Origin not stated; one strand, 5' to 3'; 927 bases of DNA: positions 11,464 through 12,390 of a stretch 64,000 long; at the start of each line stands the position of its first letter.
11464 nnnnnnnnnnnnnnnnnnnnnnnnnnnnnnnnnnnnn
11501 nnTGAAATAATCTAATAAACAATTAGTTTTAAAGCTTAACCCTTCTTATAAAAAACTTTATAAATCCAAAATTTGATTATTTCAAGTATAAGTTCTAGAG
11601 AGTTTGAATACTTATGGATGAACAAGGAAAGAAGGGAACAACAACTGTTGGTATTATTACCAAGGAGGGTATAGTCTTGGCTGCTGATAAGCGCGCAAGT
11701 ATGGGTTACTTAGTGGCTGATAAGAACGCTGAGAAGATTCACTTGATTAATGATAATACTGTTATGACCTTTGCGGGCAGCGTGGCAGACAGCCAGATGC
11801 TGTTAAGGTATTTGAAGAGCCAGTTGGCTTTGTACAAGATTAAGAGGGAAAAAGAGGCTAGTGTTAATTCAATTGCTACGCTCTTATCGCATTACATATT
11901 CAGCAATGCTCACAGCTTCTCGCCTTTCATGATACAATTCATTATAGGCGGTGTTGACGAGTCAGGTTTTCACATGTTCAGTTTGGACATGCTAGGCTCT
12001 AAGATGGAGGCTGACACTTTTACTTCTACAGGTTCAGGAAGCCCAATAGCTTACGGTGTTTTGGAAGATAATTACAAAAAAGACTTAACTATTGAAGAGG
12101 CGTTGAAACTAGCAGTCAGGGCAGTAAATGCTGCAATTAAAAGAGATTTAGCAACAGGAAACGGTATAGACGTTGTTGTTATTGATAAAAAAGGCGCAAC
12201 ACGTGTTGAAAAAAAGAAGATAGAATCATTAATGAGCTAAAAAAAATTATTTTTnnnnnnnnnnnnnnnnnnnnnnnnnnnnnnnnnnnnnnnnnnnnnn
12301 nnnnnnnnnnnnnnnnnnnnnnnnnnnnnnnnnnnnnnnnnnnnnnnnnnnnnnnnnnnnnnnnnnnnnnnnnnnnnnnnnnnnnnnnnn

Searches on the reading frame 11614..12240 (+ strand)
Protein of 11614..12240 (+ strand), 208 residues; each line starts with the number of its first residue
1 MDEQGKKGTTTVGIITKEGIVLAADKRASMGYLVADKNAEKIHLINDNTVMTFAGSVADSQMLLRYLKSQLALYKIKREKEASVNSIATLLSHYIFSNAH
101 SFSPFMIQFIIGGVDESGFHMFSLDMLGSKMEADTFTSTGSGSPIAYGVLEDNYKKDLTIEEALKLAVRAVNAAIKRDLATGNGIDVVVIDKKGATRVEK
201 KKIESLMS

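Call 70: search_protein_families(library=pfam, proteins=[window:11614-12240:+], max_evalue=0.0001)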
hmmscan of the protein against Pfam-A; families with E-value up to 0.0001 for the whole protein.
window:11614-12240:+ (208 aa): 1 family
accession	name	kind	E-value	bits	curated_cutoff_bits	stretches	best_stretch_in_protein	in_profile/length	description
PF00227.31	Proteasome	-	1.8e-57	194.5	22.4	1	6-190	2-189/189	Proteasome subunit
